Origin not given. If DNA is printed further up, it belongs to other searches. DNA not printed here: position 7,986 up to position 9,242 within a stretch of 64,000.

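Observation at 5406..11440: Compact amino-acid or peptide-modifying gene cluster unusual for a reduced genome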

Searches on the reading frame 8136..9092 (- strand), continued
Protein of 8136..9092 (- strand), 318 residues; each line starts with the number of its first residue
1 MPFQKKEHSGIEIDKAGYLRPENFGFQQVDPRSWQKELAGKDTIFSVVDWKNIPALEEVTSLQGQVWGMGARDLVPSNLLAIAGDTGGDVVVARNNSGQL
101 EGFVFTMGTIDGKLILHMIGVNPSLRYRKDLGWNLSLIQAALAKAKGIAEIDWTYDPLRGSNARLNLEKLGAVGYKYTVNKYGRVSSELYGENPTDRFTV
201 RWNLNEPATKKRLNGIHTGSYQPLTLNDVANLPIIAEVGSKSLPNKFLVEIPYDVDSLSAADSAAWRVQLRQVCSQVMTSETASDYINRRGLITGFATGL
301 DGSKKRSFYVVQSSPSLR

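Call 38: find_related_loci(query=A1, collection=genome_contigs, flank=10000)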
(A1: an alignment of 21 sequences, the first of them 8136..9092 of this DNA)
Query A1 (318 aa) in genome_contigs; peptide patterns used: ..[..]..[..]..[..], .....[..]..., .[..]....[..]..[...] (x = any residue, [..] = any of these).
81 stretches matched a pattern; 60 encode a relative of the query (tblastn E <= 1e-3); 60 distinct loci.
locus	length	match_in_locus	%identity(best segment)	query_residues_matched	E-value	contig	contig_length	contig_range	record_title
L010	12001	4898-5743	44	25-310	2e-73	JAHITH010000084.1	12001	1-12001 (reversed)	MAG: Patescibacteria group bacterium isolate MM_PC_MetaG.mb.204 MM_PC_MetaG.mb.204_k141_1749730, whole genome shotgun se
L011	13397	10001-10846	44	25-310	3e-72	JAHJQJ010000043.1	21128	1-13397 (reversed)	MAG: Patescibacteria group bacterium isolate OS_PC_MetaG.mb.105 OS_PC_MetaG.mb.105_k141_358150, whole genome shotgun seq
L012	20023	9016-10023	38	19-312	3e-62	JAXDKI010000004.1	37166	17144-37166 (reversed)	MAG: Thermomicrobiales bacterium isolate BP_591 scaffold_5295703, whole genome shotgun sequence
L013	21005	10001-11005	36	19-312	9e-61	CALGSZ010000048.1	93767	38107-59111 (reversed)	MAG TPA_asm: uncultured Chloroflexi bacterium isolate SRR5251193_bin.127_CONCOCT_v1.1_MAG genome assembly, contig: ERZ79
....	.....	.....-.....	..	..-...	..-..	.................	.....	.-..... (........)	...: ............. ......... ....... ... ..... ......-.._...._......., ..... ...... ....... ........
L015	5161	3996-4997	36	21-312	5e-58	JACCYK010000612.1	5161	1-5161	MAG: Chloroflexia bacterium isolate MGR_bin202 SD2897-2912_k127_2257951, whole genome shotgun sequence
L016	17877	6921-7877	38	20-312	8e-58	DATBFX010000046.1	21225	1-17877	MAG TPA_asm: Thermomicrobiales bacterium isolate SMAG_U3822 k141_1334777, whole genome shotgun sequence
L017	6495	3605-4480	39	19-283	7e-56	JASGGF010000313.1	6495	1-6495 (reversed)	MAG: Thermomicrobiales bacterium isolate 5H213 JMF-2111-06-0005.hyb.bin.213_312, whole genome shotgun sequence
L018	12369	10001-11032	35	9-312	7e-56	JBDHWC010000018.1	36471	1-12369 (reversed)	MAG: Thermomicrobiales bacterium isolate AS-MESO-OLR.348 NODE_3101_length_36471_cov_37.147662, whole genome shotgun sequ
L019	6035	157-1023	39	49-311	1e-55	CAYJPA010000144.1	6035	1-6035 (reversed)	MAG TPA_asm: uncultured Sphaerobacteraceae bacterium isolate ERP124720_co1_207 genome assembly, contig: NODE_14446_lengt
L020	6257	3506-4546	37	6-311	1e-55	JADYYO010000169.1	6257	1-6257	MAG: Thermomicrobiales bacterium isolate SJ531 c_000000384191, whole genome shotgun sequence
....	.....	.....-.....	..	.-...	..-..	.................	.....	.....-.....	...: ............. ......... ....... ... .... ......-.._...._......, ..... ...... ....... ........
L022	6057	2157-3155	37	21-311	6e-55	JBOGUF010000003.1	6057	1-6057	MAG: Thermomicrobiales bacterium isolate M3-S_metabat2.bin.186 k127_2070229, whole genome shotgun sequence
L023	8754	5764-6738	36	21-309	1e-54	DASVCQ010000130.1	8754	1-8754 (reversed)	MAG TPA_asm: Patescibacteria group bacterium isolate SMAG_U2010 k141_537389, whole genome shotgun sequence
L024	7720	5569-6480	39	6-283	4e-54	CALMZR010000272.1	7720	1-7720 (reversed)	MAG TPA_asm: uncultured Chloroflexi bacterium isolate SRR6670122_bin.72_CONCOCT_v1.1_MAG genome assembly, contig: ERZ534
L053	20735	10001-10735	31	37-280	2e-25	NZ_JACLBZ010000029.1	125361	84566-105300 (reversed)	Sporosarcina aquimarina strain S/N-308-OC-B4 S/N-308-OC-B4_contig_29, whole genome shotgun sequence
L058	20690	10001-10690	34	56-287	4e-23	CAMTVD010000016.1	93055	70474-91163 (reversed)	MAG: uncultured Thermus sp. isolate G05_MAG_00008 genome assembly, contig: G05_MAG_00008_000000000017, whole genome shot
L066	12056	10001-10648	30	59-273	4e-15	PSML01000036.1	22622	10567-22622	MAG: Meiothermus sp. isolate ERB_29_2 NODE_527_length_22622_cov_3.398545, whole genome shotgun sequence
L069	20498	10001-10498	28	44-205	1e-12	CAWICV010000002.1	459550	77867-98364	MAG: uncultured Actinomycetes bacterium isolate MFD09603.bin.1.279 genome assembly, contig: contig_17886, whole genome s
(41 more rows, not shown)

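Call 42: find_homologous_proteins(query=L053:10010-10828:+, max_evalue=1e-10)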
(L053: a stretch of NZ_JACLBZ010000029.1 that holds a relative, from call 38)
Query L053:10010-10828:+ (272 aa): 305 proteins with E <= 1e-10 among 769 candidates; the best 120 are listed.
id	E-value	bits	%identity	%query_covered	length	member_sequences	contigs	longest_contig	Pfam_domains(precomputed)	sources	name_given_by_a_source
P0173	1.0e-183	627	100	100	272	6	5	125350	PF00583.32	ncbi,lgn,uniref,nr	ncbi:GNAT family N-acetyltransferase [Sporosarcina newyorkensis]|uniref:Predicted acetyltransferase,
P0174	7.5e-143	493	78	100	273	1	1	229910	PF00583.32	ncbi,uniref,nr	ncbi:GNAT family N-acetyltransferase [Sporosarcina obsidiansis]|uniref:GNAT family N-acetyltransfera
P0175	9.8e-135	466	74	100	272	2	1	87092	PF00583.32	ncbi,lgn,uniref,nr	ncbi:GNAT family N-acetyltransferase [Sporosarcina sp.]|uniref:GNAT family N-acetyltransferase n=1 T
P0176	1.6e-117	410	65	99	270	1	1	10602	PF00583.32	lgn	-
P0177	2.0e-117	410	66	100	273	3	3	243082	PF00583.32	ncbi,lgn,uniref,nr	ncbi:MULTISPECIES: GNAT family N-acetyltransferase [Sporosarcina]|uniref:GNAT family N-acetyltransfe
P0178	6.9e-109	382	62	96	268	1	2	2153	PF13508.14,PF00583.32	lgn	-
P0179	3.4e-106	373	58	96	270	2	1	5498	PF00583.32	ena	-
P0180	2.1e-101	357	59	97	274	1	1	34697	PF00583.32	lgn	-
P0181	3.6e-99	350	61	96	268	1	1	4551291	PF00583.32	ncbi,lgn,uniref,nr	ncbi:GNAT family N-acetyltransferase [Bacillus sinesaloumensis]|uniref:GNAT family N-acetyltransfera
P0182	5.6e-98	346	57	96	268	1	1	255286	PF00583.32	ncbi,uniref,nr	ncbi:GNAT family N-acetyltransferase [Bacillus sp. REN16]|uniref:GNAT family N-acetyltransferase n=1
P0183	7.0e-98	346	57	96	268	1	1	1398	PF00583.32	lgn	-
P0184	1.5e-97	344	59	96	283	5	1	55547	PF00583.32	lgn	-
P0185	2.3e-97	344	58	96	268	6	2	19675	PF00583.32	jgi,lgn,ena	-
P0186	3.3e-96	340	58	96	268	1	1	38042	PF00583.32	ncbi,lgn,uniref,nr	ncbi:GNAT family N-acetyltransferase [Bacillus timonensis]|uniref:GNAT family N-acetyltransferase n=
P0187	4.2e-96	340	57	97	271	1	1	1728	PF00583.32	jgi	jgi:predicted GNAT superfamily acetyltransferase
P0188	1.3e-95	338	56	96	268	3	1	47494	PF00583.32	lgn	-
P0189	1.4e-95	338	56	98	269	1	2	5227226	PF00583.32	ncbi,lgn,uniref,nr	ncbi:GNAT family N-acetyltransferase [Anaerobacillus isosaccharinicus]|uniref:GNAT family N-acetyltr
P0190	1.6e-95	338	57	96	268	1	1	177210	PF00583.32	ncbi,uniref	ncbi:GNAT family N-acetyltransferase [Bacillus sp. JJ1533]|uniref:GNAT family N-acetyltransferase n=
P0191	1.9e-95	338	57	96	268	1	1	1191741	PF00583.32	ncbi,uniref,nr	ncbi:GNAT family N-acetyltransferase [Cytobacillus firmus]|uniref:GNAT family N-acetyltransferase n=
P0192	2.9e-95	337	58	92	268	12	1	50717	PF00583.32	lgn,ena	-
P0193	4.4e-95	336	58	96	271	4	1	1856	PF00583.32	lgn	-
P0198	1.1e-93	332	54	96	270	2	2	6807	PF00583.32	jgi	jgi:predicted GNAT superfamily acetyltransferase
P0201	1.3e-92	328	55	96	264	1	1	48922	PF00583.32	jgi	jgi:predicted GNAT superfamily acetyltransferase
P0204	6.1e-92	326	57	96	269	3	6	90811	PF00583.32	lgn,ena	-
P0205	7.1e-92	326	55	96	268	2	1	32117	PF00583.32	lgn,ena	-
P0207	1.3e-91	325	54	97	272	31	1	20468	PF00583.32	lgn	-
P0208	8.3e-91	322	53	99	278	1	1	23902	PF00583.32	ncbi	ncbi:MAG: GNAT family N-acetyltransferase [Bacillota bacterium]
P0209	1.3e-90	322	55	96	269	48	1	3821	PF00583.32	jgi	jgi:predicted GNAT superfamily acetyltransferase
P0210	1.3e-90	322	54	98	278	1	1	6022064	PF00583.32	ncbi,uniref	ncbi:GNAT family N-acetyltransferase [Pseudalkalibacillus sp. A8]|uniref:GNAT family N-acetyltransfe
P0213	9.0e-90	319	54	97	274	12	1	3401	PF00583.32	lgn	-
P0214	1.2e-89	319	54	96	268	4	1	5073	PF00583.32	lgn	-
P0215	1.8e-89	318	54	97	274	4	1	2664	PF00583.32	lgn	-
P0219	5.8e-89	316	52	99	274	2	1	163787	PF13508.14,PF00583.32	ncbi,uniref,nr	ncbi:GNAT family N-acetyltransferase [Mesobacillus campisalis]|uniref:GNAT family N-acetyltransferas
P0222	1.1e-88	315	54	96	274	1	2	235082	PF00583.32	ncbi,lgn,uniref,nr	ncbi:GNAT family N-acetyltransferase [Metabacillus iocasae]|uniref:GNAT superfamily acetyltransferas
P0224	1.3e-88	315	53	96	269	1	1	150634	PF00583.32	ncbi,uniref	ncbi:GNAT family N-acetyltransferase [Metabacillus herbersteinensis]|uniref:GNAT family N-acetyltran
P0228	7.8e-88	313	53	96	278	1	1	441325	PF00583.32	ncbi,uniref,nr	ncbi:GNAT family N-acetyltransferase [Bacillus sp. Marseille-Q3570]|uniref:GNAT family N-acetyltrans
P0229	9.5e-88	312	51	99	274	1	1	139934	PF13508.14,PF00583.32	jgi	jgi:predicted GNAT superfamily acetyltransferase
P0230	1.2e-87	312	53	96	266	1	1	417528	PF00583.32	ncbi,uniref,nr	ncbi:GNAT family N-acetyltransferase [Bacillus sp. 31A1R]|uniref:GNAT family N-acetyltransferase n=1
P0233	2.6e-87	311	51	99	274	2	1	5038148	PF13508.14,PF00583.32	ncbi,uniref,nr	ncbi:GNAT family N-acetyltransferase [Bacillus sp. FJAT-27251]|uniref:GNAT family N-acetyltransferas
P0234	2.8e-87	311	54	96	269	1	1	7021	PF00583.32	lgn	-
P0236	5.3e-87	310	54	96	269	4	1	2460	PF00583.32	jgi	-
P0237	1.4e-86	308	54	96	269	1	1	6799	PF00583.32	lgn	-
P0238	1.4e-86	308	52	99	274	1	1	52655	PF00583.32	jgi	jgi:predicted GNAT superfamily acetyltransferase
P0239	1.6e-86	308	53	98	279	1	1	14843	PF00583.32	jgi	jgi:predicted GNAT superfamily acetyltransferase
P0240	1.7e-86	308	53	100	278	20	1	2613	PF00583.32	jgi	jgi:predicted GNAT superfamily acetyltransferase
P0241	1.9e-86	308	55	96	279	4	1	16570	PF00583.32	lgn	-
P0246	5.4e-86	307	54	96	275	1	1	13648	PF00583.32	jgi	jgi:predicted GNAT superfamily acetyltransferase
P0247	7.6e-86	306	52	99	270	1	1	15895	PF00583.32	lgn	-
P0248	9.2e-86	306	54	99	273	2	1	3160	PF00583.32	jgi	jgi:predicted GNAT superfamily acetyltransferase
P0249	1.2e-85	305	54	96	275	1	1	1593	PF00583.32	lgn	-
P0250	1.6e-85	305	51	98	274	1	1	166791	PF00583.32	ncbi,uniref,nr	ncbi:GNAT family N-acetyltransferase [Alkalihalobacillus sp. BA299]|uniref:GNAT family N-acetyltrans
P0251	2.0e-85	305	53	98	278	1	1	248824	PF00583.32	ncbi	ncbi:GNAT family N-acetyltransferase [Rossellomorea arthrocnemi]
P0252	2.0e-85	305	52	98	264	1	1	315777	PF00583.32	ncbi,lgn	-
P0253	2.0e-85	305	52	99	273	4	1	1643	PF00583.32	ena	-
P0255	2.4e-85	304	54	96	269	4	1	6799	PF00583.32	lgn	-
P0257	3.1e-85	304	53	99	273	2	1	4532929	PF00583.32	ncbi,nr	ncbi:GNAT family N-acetyltransferase [Rossellomorea aquimaris]|nr:GNAT family N-acetyltransferase [R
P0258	3.6e-85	304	52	98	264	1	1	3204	PF00583.32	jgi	jgi:predicted GNAT superfamily acetyltransferase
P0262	8.6e-85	303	53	96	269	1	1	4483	PF00583.32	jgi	jgi:predicted GNAT superfamily acetyltransferase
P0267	1.5e-84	302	53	96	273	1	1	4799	PF00583.32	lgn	-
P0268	1.8e-84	302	51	98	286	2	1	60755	PF00583.32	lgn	-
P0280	7.5e-83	296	54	87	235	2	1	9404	PF00583.32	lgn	-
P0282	1.1e-82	296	50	96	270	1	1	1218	PF00583.32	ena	-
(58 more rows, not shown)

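Call 50: search_protein_families(library=pfam, proteins=[L066:10729-11853:+, L058:11828-13204:+, L007:4749-5600:+, L023:4323-5543:+, L069:11992-12819:+, L053:8820-10013:+], max_evalue=0.01)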
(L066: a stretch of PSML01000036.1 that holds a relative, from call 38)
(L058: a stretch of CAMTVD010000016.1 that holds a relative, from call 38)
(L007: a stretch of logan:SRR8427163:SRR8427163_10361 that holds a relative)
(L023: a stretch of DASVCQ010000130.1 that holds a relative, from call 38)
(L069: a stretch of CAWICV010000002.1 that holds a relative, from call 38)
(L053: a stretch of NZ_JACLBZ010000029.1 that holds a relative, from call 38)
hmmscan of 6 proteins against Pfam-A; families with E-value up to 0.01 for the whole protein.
L066:10729-11853:+ (374 aa): 2 families
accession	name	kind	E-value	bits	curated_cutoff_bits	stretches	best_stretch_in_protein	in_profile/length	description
PF01979.26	Amidohydro_1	-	4.2e-23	82.6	25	1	64-358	2-301/345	Amidohydrolase family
PF22039.1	HUTI_composite_bact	-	5.2e-07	29.6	25.5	1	30-55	1-26/26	Imidazolonepropionase-like composite domain, bacteria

L058:11828-13204:+ (458 aa): 1 family
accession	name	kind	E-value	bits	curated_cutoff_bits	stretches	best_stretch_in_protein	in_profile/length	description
PF00654.25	Voltage_CLC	-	3e-41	142.2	24.8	1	122-412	40-344/346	Voltage gated chloride channel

L007:4749-5600:+ (283 aa): 0 families

L023:4323-5543:+ (406 aa): 3 families
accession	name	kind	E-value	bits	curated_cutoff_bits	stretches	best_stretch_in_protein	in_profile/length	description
PF00155.27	Aminotran_1_2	-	1.2e-50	173.2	19.7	1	35-390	3-359/361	Aminotransferase class I and II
PF01041.23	DegT_DnrJ_EryC1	-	3.1e-06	27.1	19.8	1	93-205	38-145/360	DegT/DnrJ/EryC1/StrS aminotransferase family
PF01053.26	Cys_Met_Meta_PP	-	1.5e-05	24.2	27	1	98-210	71-178/381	Cys/Met metabolism PLP-dependent enzyme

L069:11992-12819:+ (275 aa): 1 family
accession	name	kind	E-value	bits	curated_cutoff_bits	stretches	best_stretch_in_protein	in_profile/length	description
PF04951.18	Peptidase_M55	-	2.1e-87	293.3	25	1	1-260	1-263/264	D-aminopeptidase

L053:8820-10013:+ (397 aa): 2 families
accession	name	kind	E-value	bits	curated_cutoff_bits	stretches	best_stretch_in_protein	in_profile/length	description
PF01546.33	Peptidase_M20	-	1.7e-25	90.6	24.6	1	87-386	1-205/206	Peptidase family M20/M25/M40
PF07687.19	M20_dimer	-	7.8e-16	58.4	21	1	192-285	10-104/107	Peptidase dimerisation domain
